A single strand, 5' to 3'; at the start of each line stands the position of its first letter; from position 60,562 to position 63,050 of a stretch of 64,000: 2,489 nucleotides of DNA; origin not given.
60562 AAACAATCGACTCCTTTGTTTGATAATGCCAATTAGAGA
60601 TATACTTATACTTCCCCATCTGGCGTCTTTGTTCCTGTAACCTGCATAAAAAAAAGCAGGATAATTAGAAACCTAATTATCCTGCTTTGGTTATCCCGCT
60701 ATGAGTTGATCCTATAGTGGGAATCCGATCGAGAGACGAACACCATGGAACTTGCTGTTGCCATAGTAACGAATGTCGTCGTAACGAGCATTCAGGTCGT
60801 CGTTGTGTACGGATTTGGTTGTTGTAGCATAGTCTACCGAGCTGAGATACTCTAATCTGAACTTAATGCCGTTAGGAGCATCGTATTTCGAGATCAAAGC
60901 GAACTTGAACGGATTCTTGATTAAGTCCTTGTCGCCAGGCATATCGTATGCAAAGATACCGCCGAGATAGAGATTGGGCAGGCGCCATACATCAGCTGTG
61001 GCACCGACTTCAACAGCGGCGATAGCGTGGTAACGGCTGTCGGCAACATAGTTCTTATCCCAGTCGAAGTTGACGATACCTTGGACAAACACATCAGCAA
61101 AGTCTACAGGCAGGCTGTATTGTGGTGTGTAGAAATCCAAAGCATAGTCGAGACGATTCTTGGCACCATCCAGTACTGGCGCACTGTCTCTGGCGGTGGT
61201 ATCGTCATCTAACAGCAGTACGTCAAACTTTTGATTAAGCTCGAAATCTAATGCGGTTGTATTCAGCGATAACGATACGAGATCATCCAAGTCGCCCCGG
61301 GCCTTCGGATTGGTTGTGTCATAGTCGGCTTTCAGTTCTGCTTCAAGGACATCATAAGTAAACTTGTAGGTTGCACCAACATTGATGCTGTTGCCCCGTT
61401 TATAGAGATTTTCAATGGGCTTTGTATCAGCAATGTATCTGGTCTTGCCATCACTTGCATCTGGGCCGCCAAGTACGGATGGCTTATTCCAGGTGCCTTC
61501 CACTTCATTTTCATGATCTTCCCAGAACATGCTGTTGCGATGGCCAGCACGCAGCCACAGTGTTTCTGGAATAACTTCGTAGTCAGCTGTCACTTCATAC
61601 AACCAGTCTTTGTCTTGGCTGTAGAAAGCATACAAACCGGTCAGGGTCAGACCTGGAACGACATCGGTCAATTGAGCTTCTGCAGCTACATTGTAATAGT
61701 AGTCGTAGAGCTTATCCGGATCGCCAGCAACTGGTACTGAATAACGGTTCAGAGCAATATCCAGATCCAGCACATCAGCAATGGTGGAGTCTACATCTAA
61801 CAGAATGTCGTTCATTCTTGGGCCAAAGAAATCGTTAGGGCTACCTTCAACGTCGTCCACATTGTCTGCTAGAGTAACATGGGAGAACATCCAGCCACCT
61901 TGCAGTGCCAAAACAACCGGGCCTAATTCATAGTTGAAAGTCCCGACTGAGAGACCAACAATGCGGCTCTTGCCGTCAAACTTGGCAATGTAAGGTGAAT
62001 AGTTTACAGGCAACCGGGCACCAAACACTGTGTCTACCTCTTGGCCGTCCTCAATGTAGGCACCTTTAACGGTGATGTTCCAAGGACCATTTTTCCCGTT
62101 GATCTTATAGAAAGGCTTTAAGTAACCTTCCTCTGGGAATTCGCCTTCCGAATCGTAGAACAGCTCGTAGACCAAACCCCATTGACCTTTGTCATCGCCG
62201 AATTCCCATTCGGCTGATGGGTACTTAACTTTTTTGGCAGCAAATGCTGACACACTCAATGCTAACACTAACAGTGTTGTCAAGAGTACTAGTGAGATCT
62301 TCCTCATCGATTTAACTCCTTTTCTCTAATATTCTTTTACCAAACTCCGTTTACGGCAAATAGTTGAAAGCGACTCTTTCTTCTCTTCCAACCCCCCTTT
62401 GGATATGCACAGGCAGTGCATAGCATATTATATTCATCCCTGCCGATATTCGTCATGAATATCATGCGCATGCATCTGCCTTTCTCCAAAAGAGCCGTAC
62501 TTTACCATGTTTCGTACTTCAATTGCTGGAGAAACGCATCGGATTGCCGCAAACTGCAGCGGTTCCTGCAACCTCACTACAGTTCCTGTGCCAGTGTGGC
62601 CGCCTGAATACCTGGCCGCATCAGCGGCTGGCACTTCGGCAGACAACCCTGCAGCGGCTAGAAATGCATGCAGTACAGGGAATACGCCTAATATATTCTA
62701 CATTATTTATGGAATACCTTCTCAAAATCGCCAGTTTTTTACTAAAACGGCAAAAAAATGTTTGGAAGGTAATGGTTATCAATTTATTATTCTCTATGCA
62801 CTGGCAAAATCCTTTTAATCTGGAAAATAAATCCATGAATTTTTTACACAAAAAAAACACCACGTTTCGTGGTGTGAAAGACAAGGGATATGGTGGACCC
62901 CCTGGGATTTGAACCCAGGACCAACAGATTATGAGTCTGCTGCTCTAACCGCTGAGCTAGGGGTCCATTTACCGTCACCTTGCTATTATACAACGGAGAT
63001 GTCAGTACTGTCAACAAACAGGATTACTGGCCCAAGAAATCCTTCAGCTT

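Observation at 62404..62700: Unrecognised ~255-nt multibranch RNA structure between tRNA-Ile2 and the beta-barrel gene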

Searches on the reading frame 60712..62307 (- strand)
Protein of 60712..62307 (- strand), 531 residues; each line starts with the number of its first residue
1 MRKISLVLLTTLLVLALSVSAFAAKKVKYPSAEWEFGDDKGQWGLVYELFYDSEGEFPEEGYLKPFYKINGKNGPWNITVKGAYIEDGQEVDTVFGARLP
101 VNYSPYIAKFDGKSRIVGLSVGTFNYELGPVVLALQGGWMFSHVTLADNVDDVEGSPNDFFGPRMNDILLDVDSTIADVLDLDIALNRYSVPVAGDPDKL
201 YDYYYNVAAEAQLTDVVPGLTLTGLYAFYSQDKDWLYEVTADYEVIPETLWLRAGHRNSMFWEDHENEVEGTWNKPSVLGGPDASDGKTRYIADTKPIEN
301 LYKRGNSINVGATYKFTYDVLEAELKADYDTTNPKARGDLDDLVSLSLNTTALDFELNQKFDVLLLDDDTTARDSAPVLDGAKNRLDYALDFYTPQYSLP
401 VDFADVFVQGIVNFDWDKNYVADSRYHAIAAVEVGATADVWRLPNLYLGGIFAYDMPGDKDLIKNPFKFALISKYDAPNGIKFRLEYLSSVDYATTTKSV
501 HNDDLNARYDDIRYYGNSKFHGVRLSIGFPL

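Call 9: search_protein_families(library=pfam, proteins=[window:60712-62307:-], max_evalue=1)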
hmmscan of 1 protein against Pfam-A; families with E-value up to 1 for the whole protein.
window:60712-62307:- (531 aa): 0 families

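Call 16: find_related_loci(query=window:60712-62307:-, collection=genome_contigs, flank=2500)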
Query window:60712-62307:- (531 aa) in genome_contigs; peptide patterns used: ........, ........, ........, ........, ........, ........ (x = any residue, [..] = any of these).
8 stretches matched a pattern; 1 encode a relative of the query (tblastn E <= 1e-3); 1 distinct loci.
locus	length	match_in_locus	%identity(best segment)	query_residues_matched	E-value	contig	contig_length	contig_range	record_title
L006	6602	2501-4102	57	1-529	0e+0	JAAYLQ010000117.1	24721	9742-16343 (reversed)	MAG: Bacillota bacterium isolate AS15tlH2ME_94 58842_AS15, whole genome shotgun sequence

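Call 34: find_homologous_proteins(query=window:60712-62307:-)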
Query window:60712-62307:- (531 aa): 16 proteins with E <= 0.001 among 8000 candidates.
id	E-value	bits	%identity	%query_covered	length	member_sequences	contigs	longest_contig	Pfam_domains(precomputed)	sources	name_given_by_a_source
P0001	0.0e+0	1180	97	100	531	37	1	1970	-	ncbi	ncbi:MAG: hypothetical protein WBJ55_11585 [Limnochordia bacterium]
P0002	2.3e-196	672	60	100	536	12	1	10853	-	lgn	-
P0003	3.9e-195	667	58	100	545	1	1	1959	-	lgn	-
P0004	4.9e-195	667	58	95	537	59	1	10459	-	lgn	-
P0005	7.9e-194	663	58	100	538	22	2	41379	-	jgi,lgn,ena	-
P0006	5.0e-185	634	58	100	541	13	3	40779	-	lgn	-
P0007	1.7e-184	632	57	100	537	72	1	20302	-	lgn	-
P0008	2.1e-181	622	57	100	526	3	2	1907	-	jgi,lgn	-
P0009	2.1e-170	586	54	100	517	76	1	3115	-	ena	-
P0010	2.7e-162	559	53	100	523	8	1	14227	-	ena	-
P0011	7.2e-146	505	50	100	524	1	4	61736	-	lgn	-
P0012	1.2e-138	481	47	100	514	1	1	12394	-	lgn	-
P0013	1.6e-122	428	44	100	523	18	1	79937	-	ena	-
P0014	8.4e-120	419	44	100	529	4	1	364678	-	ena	-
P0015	2.7e-117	411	44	100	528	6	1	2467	-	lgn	-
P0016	2.1e-113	398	43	96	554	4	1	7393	-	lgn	-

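Call 36: find_encoding_contigs(protein=P0014, flank=2000, max_places=2)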
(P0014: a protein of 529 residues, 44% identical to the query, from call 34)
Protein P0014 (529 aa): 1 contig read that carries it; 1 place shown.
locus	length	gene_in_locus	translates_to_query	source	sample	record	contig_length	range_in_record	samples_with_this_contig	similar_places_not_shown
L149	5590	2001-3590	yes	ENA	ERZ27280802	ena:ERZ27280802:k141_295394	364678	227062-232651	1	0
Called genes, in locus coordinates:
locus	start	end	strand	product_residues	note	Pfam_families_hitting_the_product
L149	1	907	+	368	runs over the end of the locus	PF03979:Sigma70_r1_1, PF00140:Sigma70_r1_2, PF04542:Sigma70_r2, PF04539:Sigma70_r3, PF04545:Sigma70_r4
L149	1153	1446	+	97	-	-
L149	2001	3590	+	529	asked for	-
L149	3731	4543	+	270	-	PF02517:Rce1-like (weak)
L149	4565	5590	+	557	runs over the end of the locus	PF01268:FTHFS, PF01656:CbiA (faint)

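Call 37: find_encoding_contigs(protein=P0013, flank=2000, max_places=2)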
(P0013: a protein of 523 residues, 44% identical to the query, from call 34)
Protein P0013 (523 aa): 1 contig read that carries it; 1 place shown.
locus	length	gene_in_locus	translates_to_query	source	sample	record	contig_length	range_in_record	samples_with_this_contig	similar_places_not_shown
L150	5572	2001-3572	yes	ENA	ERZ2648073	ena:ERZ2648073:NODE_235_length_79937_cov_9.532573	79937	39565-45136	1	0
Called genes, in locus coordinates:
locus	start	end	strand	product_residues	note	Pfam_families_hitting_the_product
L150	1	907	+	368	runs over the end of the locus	PF03979:Sigma70_r1_1, PF00140:Sigma70_r1_2, PF04542:Sigma70_r2, PF04539:Sigma70_r3, PF04545:Sigma70_r4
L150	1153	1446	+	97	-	-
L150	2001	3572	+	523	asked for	-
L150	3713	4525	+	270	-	PF02517:Rce1-like (weak)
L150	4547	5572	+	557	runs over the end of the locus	PF01268:FTHFS, PF01656:CbiA (faint)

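Call 38: find_encoding_contigs(protein=P0016, flank=2000, max_places=2)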
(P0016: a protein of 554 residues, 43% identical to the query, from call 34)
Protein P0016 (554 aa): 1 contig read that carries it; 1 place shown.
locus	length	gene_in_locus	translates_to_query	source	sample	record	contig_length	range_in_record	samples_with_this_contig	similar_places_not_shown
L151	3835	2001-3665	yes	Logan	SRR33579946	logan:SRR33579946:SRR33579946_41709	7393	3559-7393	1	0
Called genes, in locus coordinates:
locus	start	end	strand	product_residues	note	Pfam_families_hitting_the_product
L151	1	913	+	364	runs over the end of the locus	PF03979:Sigma70_r1_1, PF00140:Sigma70_r1_2, PF04542:Sigma70_r2, PF04539:Sigma70_r3, PF04545:Sigma70_r4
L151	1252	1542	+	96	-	-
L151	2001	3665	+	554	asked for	-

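Call 39: find_encoding_contigs(protein=P0012, flank=2000, max_places=2)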
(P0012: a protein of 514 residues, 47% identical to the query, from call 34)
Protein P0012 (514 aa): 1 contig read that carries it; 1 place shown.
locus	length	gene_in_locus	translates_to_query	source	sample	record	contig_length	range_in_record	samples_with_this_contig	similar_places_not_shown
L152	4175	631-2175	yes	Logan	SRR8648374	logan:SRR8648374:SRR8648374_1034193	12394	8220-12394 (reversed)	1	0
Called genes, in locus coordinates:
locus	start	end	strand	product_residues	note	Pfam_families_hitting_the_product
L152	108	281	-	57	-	-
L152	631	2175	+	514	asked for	-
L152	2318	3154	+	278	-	PF02517:Rce1-like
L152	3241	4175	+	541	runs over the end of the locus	PF01268:FTHFS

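Call 40: find_encoding_contigs(protein=P0011, flank=2000, max_places=2)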
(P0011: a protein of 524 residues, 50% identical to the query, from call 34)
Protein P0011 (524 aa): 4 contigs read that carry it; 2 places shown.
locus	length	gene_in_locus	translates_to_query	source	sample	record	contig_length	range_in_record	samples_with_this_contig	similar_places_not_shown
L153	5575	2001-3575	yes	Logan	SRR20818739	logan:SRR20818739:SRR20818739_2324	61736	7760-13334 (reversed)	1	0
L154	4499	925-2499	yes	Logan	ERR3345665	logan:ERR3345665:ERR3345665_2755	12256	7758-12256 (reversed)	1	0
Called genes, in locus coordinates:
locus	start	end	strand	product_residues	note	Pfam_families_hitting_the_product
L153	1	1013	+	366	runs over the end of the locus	PF03979:Sigma70_r1_1, PF00140:Sigma70_r1_2, PF04542:Sigma70_r2, PF04539:Sigma70_r3, PF04545:Sigma70_r4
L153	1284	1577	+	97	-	-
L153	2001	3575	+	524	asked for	-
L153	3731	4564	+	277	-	PF02517:Rce1-like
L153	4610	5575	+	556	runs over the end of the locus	PF01268:FTHFS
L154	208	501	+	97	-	-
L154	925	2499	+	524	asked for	-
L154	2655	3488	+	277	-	PF02517:Rce1-like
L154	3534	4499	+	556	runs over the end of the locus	PF01268:FTHFS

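Call 41: find_encoding_contigs(protein=P0015, flank=2000, max_places=2)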
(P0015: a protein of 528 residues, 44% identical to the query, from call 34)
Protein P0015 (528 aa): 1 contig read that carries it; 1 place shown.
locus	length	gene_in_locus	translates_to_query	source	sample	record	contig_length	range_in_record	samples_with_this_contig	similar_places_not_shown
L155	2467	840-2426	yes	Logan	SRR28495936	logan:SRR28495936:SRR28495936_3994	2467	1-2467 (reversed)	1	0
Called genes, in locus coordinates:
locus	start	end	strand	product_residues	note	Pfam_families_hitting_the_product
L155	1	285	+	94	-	?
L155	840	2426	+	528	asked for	-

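Call 42: find_encoding_contigs(protein=P0010, flank=2000, max_places=2)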
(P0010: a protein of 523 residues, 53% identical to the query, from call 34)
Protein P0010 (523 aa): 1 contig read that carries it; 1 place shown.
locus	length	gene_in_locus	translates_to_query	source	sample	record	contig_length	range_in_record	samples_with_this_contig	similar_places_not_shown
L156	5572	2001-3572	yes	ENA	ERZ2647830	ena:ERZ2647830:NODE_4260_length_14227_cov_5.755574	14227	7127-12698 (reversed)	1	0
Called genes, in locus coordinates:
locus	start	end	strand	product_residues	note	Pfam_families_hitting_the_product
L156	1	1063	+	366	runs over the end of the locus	PF03979:Sigma70_r1_1, PF00140:Sigma70_r1_2, PF04542:Sigma70_r2, PF04539:Sigma70_r3, PF04545:Sigma70_r4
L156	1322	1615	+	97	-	-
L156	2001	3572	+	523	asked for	-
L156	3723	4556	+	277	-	PF02517:Rce1-like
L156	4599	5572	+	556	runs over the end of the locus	PF01268:FTHFS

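Call 43: find_encoding_contigs(protein=P0009, flank=2000, max_places=2)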
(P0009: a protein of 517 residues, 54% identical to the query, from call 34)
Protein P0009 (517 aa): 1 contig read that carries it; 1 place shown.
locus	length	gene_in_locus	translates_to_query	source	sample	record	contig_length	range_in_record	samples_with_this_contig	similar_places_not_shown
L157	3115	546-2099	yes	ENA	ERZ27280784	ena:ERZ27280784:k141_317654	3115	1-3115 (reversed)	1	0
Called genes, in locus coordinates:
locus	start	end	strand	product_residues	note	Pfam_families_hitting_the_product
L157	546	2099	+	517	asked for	-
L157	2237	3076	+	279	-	PF02517:Rce1-like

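Call 44: find_encoding_contigs(protein=P0006, flank=2000, max_places=3)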
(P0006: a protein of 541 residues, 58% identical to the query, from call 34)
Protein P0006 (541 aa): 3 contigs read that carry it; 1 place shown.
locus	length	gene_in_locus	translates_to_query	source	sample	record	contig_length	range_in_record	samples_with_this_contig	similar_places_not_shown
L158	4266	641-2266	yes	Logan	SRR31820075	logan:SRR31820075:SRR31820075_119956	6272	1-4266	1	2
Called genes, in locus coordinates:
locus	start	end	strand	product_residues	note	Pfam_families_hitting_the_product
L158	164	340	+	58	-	-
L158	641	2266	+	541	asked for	-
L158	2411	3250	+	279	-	PF02517:Rce1-like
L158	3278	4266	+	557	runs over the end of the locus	PF01268:FTHFS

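Call 45: find_encoding_contigs(protein=P0007, flank=2000, max_places=2)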
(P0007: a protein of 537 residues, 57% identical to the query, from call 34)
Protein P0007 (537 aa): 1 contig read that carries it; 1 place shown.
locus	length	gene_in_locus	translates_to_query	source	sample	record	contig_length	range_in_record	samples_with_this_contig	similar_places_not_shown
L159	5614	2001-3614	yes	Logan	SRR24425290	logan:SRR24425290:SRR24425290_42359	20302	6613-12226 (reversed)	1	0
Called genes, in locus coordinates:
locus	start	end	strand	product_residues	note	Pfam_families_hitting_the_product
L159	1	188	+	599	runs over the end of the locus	PF01807:Zn_ribbon_DnaG, PF08275:DNAG_N, PF01751:Toprim, PF13155:Toprim_2, PF13362:Toprim_3 (weak), PF13662:Toprim_4, PF10410:DnaB_bind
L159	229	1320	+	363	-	PF03979:Sigma70_r1_1, PF00140:Sigma70_r1_2, PF04542:Sigma70_r2, PF04539:Sigma70_r3, PF04545:Sigma70_r4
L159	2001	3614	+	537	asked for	-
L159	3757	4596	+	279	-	PF02517:Rce1-like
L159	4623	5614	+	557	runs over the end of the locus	PF01268:FTHFS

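Call 80: predict_structure(alignment_id=A7)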
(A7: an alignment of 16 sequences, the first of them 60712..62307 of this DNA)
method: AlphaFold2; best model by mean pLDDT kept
length: 531 residues; sequences in the alignment: 16
mean_pLDDT: 68.4   pTM: 0.60
mean pLDDT of the five models: 68.4, 65.9, 58.8, 56.1, 53.0
residues with pLDDT >= 90: 43; 70-90: 237; 50-70: 149; < 50: 102
segments of 3 or more residues with pLDDT < 50: 1-13, 15-41, 65-75, 83-87, 145-164, 266-285
pLDDT, mean of each block of 10 residues (from residue 1): 40 43 31 33 62 71 46 53 53 68 73 64 80 80 47 32 56 82 82 67 80 85 86 78 86 80 49 45 50 53 65 87 90 56 87 90 73 58 81 85 79 83 77 80 72 77 74 75 81 78 78 76 72 48
secondary structure, 60 per line:
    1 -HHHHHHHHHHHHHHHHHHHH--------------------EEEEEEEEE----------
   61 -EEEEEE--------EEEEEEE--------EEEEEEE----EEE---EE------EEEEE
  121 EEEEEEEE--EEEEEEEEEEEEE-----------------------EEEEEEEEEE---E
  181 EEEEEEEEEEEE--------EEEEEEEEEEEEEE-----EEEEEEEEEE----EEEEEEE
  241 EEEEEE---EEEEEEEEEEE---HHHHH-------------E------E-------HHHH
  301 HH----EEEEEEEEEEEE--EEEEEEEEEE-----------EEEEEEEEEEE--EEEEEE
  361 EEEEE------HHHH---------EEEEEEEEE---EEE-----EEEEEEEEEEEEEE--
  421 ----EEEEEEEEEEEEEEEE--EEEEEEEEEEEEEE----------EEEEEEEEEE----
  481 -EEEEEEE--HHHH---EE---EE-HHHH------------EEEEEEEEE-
elements in order: H2-21 E42-50 E62-67 E76-82 E91-97 E102-104 E116-128 E131-143 E167-176 E180-192 E201-214 E220-229 E234-246 E250-260 H264-268 H297-302 E307-318 E321-330 E342-352 E355-365 H372-375 E385-393 E397-399 E405-418 E425-440 E443-456 E467-476 E482-488 H491-494 H506-509 E522-530

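Call 84: fold_search(model_id=the predicted structure, library=pdb)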
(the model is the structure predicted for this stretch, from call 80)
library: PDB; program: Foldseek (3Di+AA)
matches with E <= 10: 722; with E <= 0.001: 69
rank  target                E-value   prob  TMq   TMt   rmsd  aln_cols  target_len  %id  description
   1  5dl6                  7.8e-06  1.00  0.28  0.35  14.6       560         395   10  Crystal structure of Acinetobacter baumannii OccAB2 (released 2016-02-03)
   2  8ae1_A                9.0e-06  1.00  0.35  0.22  16.7       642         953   12  Structure of trimeric SlpA outer membrane protein (released 2022-11-30)
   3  9kn3_A                1.1e-05  1.00  0.24  0.20  15.8       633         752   11  Cryo-EM structure of LptDEM complex from Escherichia coli (released 2025-07-23)
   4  8p97_A                2.8e-05  1.00  0.30  0.27  15.0       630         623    8  BtuB3G3 bound to cyanocobalamin with disordered EL8 (released 2023-08-16)
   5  6r2q_B                3.3e-05  1.00  0.36  0.31  13.8       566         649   10  Structure of the Mtr complex (released 2020-04-22)
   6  8agd_A                5.3e-05  1.00  0.25  0.15  17.1       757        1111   11  Full SDBC and SOD assembly (released 2023-04-12)
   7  3rfz_B                5.9e-05  1.00  0.37  0.27  19.5       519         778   10  Crystal structure of the FimD usher bound to its cognate FimC:FimH substrate (released 2011-06-01)
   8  9rpr_A                6.1e-05  0.99  0.23  0.19  15.2       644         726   11  Cryo-EM structure of LptDEM complex containing Shigella flexneri LptE and endogenous E. coli LptD and LptM (released 2025-12-10)
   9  3sy9_C                6.8e-05  1.00  0.29  0.40  14.9       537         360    9  Crystal structure of Pseudomonas aeruginosa OccD2 (OpdC) (released 2012-02-08)
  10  9rps_A                6.8e-05  1.00  0.25  0.20  15.1       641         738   10  Cryo-EM structure of Shigella flexneri LptDE in complex with RTP45 superinfection exclusion protein from RTP bacteriop (released 2025-12-10)
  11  9fy9_D                7.1e-05  1.00  0.26  0.21  22.6       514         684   11  Cryo-EM structure of the type 1 chaperone-usher pilus FimD-tip complex (FimDHGFC) - Conformer 1 (released 2025-06-04)
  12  7zgx_A                9.5e-05  1.00  0.24  0.16  16.7       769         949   11  S-layer Deinoxanthin Binding Complex, C1 symmetry (released 2022-07-13)
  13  5iv9_A                9.5e-05  0.99  0.25  0.20  19.5       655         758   11  The LPS Transporter LptDE from Klebsiella pneumoniae, full-length (released 2016-05-18)
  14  3rfz_E                9.9e-05  1.00  0.26  0.19  22.5       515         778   11  Crystal structure of the FimD usher bound to its cognate FimC:FimH substrate (released 2011-06-01)
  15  9gbc_A                1.1e-04  1.00  0.33  0.28  16.0       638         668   10  Bacteroides thetaiotaomicron siderophore transporter XusA in complex with surface-exposed lipoprotein XusB (released 2025-08-06)
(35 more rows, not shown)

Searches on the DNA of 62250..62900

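Call 5: search_rna_families(source=window, start=62250, end=62900, threshold=evalue, max_evalue=10, show_alignments=3)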
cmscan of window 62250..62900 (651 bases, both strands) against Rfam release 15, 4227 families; matches with E-value up to 10: 1.
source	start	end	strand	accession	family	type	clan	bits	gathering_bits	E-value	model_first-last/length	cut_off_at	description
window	62410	62446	-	RF00189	SNORD95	Gene; snRNA; snoRNA; CD-box;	-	17.7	55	0.41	1-68/68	no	Small nucleolar RNA SNORD95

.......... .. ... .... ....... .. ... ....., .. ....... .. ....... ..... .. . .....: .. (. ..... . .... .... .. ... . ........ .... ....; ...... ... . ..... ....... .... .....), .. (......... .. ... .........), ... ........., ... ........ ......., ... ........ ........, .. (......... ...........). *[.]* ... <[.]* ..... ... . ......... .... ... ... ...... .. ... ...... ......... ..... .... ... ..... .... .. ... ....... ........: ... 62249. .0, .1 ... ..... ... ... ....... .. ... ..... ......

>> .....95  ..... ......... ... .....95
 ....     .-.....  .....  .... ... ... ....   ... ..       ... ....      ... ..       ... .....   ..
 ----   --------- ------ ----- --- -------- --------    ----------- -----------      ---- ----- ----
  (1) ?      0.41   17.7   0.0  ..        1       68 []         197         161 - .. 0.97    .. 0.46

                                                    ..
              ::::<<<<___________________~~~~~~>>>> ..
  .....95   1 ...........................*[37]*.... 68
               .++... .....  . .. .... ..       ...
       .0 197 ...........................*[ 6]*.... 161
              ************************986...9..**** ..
